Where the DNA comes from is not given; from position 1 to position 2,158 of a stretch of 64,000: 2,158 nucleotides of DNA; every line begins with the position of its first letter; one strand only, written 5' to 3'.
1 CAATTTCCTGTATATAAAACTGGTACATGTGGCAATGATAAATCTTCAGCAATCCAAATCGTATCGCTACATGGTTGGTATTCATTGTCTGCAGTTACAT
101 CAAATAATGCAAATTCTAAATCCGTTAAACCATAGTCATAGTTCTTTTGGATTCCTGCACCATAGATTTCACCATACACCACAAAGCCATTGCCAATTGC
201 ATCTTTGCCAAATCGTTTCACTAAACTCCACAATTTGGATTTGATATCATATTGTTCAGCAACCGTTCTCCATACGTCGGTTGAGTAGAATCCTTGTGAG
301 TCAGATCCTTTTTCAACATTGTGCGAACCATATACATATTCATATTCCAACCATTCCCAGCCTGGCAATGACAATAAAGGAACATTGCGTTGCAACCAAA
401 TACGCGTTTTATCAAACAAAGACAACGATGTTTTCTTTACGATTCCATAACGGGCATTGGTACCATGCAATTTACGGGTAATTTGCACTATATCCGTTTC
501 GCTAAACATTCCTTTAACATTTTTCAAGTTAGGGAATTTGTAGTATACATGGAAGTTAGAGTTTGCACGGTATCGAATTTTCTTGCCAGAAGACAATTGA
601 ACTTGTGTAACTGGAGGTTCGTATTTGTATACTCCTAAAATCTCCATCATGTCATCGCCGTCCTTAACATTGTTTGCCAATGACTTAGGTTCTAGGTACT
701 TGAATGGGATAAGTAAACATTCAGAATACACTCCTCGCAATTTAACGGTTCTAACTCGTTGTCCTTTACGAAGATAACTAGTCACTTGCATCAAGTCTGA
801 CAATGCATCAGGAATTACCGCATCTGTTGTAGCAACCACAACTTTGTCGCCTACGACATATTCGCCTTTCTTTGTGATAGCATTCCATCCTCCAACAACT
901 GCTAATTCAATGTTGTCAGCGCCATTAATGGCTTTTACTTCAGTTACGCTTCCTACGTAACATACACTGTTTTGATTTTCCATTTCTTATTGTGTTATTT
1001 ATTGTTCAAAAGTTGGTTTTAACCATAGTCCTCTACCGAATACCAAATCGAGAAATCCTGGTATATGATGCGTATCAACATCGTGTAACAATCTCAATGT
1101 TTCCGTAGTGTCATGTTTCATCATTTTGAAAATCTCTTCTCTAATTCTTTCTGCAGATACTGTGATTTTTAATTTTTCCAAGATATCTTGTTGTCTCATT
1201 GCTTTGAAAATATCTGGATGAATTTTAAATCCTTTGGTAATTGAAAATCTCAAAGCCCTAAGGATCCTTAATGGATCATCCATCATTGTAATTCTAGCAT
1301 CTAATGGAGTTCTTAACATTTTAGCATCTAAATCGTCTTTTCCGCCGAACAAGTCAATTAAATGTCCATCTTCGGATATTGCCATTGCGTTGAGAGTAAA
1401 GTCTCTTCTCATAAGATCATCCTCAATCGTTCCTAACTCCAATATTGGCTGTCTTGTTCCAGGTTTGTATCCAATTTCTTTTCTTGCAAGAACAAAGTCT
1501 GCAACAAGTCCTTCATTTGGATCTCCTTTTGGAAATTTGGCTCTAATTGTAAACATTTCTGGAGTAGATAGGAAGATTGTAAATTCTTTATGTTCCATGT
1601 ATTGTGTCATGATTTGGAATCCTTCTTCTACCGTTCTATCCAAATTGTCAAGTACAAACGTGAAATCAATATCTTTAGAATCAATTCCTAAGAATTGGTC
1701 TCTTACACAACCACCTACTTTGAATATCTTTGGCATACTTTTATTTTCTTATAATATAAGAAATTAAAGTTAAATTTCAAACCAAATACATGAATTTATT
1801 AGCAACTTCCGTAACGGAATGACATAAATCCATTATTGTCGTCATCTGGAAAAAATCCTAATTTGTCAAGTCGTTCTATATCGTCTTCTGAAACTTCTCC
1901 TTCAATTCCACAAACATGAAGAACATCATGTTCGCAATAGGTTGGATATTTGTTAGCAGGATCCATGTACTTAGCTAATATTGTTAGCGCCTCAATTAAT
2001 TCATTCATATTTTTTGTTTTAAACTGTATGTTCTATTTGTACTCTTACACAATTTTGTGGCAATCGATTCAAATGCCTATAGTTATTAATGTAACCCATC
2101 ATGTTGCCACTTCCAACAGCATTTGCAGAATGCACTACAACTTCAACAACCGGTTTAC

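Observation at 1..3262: Complete RNA-repair cassette: Rnl2/Rnl5-like ligase, CCA-adding enzyme, cREC-like domain and a T4 Pnkp split into separate kinase and phosphatase genes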

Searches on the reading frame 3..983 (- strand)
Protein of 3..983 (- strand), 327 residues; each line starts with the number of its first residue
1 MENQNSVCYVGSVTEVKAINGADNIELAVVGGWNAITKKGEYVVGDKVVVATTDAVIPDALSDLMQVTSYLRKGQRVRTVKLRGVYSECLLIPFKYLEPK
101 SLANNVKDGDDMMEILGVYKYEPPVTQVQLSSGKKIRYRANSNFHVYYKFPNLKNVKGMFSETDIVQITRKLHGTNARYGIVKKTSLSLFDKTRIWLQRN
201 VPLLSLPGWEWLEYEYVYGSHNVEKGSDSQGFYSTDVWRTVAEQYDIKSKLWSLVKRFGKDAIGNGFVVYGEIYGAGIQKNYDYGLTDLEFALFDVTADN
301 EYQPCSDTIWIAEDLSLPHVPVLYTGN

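Call 6: search_protein_families(library=pfam, proteins=[window:3-983:-], max_evalue=0.1)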
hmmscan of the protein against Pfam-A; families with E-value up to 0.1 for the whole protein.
window:3-983:- (327 aa): 2 families
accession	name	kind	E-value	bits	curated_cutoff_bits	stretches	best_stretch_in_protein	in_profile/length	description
PF21189.3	PHA02142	-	5.3e-14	52.9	27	1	10-93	4-91/92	PHA02142 OB-fold domain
PF09414.15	RNA_ligase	-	1.4e-13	51.8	27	1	165-326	2-128/171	RNA ligase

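Call 7: search_protein_families(library=phrogs, proteins=[window:3-983:-], max_evalue=0.01)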
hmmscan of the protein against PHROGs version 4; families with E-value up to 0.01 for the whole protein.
window:3-983:- (327 aa): 2 families
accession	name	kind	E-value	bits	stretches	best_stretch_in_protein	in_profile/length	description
phrog_968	-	DNA, RNA and nucleotide metabolism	4.5e-53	181.6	1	2-326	5-336/398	RNA ligase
phrog_548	-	DNA, RNA and nucleotide metabolism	1.1e-16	61.9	1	144-326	3-162/341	RNA ligase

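Call 10: search_dna_similar(query=window:3-983:-, collection=phages, mode=protein, max_rows=25)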
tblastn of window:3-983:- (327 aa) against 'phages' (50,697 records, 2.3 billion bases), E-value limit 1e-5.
Records with a match: 664; places in all: 665; records where one place covers at least 80% of the query: 492.
Best place of each record, by identity: <60% 664.
By first word of the organism name: Mycobacterium 289; Pseudomonas 213; Aeromonas 44; Microbacterium 25; Gordonia 22; Sinorhizobium 7; uncultured 6; Burkholderia 5; Ralstonia 5; Synechococcus 4; and 24 more.
By host as written in the record: Mycobacterium smegmatis mc2 155 203; Pseudomonas aeruginosa 74; Mycobacterium smegmatis mc#155 45; - 27; Pseudomonas aeruginosa PAO1 26; Gordonia terrae 3612 20; Mycobacterium smegmatis mc2155 20; Pseudomonas aeruginosa PAK 14; and 114 more.
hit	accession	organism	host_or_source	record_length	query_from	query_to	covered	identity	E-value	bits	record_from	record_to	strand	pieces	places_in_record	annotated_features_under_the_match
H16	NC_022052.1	Mycobacterium phage Whirlwind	Mycobacterium smegamtis mc2 155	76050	2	326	99%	29.3%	2e-16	86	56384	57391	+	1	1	87: RNA ligase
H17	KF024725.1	Mycobacterium phage Whirlwind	Mycobacterium smegamtis mc2 155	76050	2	326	99%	29.3%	2e-16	86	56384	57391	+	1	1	87: RNA ligase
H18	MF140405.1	Mycobacterium phage Clautastrophe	Mycobacterium smegmatis mc2 155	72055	2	326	99%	29.3%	3e-16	86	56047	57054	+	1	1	84: RNA ligase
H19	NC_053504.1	Mycobacterium phage Lumos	Mycobacterium smegmatis mc2 155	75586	2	326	99%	29.3%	3e-16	86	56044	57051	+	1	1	RNA ligase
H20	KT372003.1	Mycobacterium phage Lumos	Mycobacterium smegmatis mc2 155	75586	2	326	99%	29.3%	3e-16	86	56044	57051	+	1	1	RNA ligase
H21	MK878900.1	Mycobacterium phage MsGreen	Mycobacterium smegmatis mc2 155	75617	2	326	99%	29.3%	3e-16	86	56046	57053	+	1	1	86: RNA ligase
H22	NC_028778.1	Mycobacterium phage Snenia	Mycobacterium smegmatis mc2 155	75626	2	326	99%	29.3%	3e-16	86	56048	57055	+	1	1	85: RNA ligase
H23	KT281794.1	Mycobacterium phage Snenia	Mycobacterium smegmatis mc2 155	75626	2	326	99%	29.3%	3e-16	86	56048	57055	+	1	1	85: RNA ligase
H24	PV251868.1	Mycobacterium phage Jobypre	Mycobacterium smegmatis mc#155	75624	2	326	99%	29.3%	3e-16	86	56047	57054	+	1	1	86: RNA ligase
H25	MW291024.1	Mycobacterium phage Jubie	Mycobacterium smegmatis mc2 155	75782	2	326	99%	29.3%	3e-16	86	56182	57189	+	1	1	85: RNA ligase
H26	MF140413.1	Mycobacterium phage Kingsolomon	Mycobacterium smegmatis mc2 155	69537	2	326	99%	29.3%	3e-16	86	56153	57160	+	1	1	84: RNA ligase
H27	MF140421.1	Mycobacterium phage Nicholas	Mycobacterium smegmatis mc2 155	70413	2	326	99%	29.3%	3e-16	86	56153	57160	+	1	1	84: RNA ligase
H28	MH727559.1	Mycobacterium phage Samty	Mycobacterium smegmatis mc2 155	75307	2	326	99%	29.3%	3e-16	86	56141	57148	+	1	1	85: RNA ligase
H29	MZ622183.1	Mycobacterium phage Moostard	Mycobacterium smegmatis mc2 155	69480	2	326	99%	29.3%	3e-16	85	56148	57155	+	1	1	84: RNA ligase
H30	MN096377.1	Mycobacterium phage Finnry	Mycobacterium smegmatis mc#155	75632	2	326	99%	29.3%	3e-16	85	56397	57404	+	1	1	86: RNA ligase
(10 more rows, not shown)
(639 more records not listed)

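Call 17: search_solved_structures(query=window:3-983:-, max_evalue=0.01, show_alignments=2)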
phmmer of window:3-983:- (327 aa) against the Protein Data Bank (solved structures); distinct sequences matched with E-value up to 0.01: 9.
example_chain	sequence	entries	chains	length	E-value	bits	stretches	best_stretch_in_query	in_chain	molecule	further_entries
5cot_A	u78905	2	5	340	5.9e-16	61.5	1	11-127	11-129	Naegleria gruberi RNA ligase | RNA ligase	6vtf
6vt8_A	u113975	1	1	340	5.9e-16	61.5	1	11-127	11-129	RNA Ligase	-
6vt1_A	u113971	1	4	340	5.9e-16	61.5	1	11-127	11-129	RNA Ligase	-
6vt3_A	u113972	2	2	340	5.9e-16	61.5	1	11-127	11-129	RNA Ligase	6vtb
5cou_A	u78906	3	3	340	6e-16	61.5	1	11-127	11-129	Naegleria gruberi RNA ligase | RNA ligase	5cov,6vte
6vt4_A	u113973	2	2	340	6.2e-16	61.5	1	11-127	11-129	RNA Ligase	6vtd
6vt0_A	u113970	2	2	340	6.2e-16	61.5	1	11-127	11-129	RNA Ligase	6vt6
6vt9_A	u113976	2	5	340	2.2e-15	59.7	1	11-127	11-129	RNA ligase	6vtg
6vt5_A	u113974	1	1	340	4.3e-15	58.7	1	12-127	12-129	RNA Ligase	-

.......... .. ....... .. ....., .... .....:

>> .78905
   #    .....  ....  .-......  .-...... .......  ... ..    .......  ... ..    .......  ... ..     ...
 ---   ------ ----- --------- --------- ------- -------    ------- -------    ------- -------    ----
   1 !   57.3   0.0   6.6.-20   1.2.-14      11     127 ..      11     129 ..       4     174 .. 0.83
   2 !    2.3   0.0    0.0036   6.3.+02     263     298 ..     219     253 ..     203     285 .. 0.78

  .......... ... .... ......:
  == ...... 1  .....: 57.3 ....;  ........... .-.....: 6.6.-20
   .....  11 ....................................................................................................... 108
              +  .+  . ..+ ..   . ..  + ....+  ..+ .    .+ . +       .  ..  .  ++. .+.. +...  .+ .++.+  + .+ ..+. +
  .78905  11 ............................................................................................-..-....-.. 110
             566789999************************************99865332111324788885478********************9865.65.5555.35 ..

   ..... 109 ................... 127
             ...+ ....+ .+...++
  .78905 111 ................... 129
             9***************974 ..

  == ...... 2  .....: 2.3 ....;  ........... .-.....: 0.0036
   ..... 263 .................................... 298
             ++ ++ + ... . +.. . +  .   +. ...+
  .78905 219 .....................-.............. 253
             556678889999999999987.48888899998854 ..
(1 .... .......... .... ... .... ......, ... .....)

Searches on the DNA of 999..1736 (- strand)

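Call 74: search_rna_families(sources=[L098, L095, L102], threshold=gathering)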
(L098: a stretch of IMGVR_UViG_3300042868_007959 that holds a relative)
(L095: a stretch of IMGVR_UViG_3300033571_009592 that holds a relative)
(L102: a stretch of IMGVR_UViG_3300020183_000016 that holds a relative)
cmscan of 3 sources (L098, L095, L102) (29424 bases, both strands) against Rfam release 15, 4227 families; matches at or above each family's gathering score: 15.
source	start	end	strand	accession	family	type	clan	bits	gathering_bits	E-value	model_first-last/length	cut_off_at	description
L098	5444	5517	+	RF00005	tRNA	Gene; tRNA;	CL00001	72.3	29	3.3e-14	1-71/71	no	tRNA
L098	3878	3951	+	RF00005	tRNA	Gene; tRNA;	CL00001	71.3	29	6.4e-14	1-71/71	no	tRNA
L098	4673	4744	+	RF00005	tRNA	Gene; tRNA;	CL00001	63.4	29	9.4e-12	1-71/71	no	tRNA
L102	4593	4664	+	RF00005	tRNA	Gene; tRNA;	CL00001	62.5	29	1.7e-11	1-71/71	no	tRNA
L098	4382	4453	+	RF00005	tRNA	Gene; tRNA;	CL00001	59.6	29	1.1e-10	1-71/71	no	tRNA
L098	3575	3658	+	RF00005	tRNA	Gene; tRNA;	CL00001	50.3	29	3.8e-08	1-71/71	no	tRNA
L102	4305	4387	+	RF00005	tRNA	Gene; tRNA;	CL00001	50.1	29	4.3e-08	1-71/71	no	tRNA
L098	2126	2207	+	RF00005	tRNA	Gene; tRNA;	CL00001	43.8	29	2.3e-06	1-71/71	no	tRNA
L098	2643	2759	+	RF00005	tRNA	Gene; tRNA;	CL00001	43.7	29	2.5e-06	1-71/71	no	tRNA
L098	5191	5282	+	RF00005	tRNA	Gene; tRNA;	CL00001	40.3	29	2.2e-05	1-71/71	no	tRNA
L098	2424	2548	+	RF00005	tRNA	Gene; tRNA;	CL00001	39.1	29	4.7e-05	1-71/71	no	tRNA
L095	1182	1278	+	RF00005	tRNA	Gene; tRNA;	CL00001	37.1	29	0.00016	1-71/71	no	tRNA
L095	802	876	+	RF00005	tRNA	Gene; tRNA;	CL00001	35.8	29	0.00037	1-71/71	no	tRNA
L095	406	551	+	RF00005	tRNA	Gene; tRNA;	CL00001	32.2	29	0.0036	1-71/71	no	tRNA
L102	5524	5611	+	RF00005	tRNA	Gene; tRNA;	CL00001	31.9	29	0.0044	1-71/71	no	tRNA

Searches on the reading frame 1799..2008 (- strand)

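Call 6: search_protein_families(library=pfam, proteins=[window:1799-2008:-], max_evalue=0.1)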
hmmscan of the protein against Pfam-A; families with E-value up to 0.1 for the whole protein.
window:1799-2008:- (69 aa): 2 families
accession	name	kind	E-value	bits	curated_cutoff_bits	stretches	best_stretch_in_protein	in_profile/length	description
PF02742.21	Fe_dep_repr_C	-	0.014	15.9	27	0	32-60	37-65/70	Iron dependent repressor, metal binding and dimerisation domain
PF06714.17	Gp5_OB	-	0.079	13.6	25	1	14-43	82-113/144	Gp5 N-terminal OB domain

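Call 7: search_protein_families(library=phrogs, proteins=[window:1799-2008:-], max_evalue=0.01)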
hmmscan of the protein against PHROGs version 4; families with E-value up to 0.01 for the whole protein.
window:1799-2008:- (69 aa): 0 families

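Call 83: search_protein_families(library=ncbifam, proteins=[window:1799-2008:-], max_evalue=0.01)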
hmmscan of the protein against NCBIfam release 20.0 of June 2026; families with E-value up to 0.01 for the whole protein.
window:1799-2008:- (69 aa): 0 families
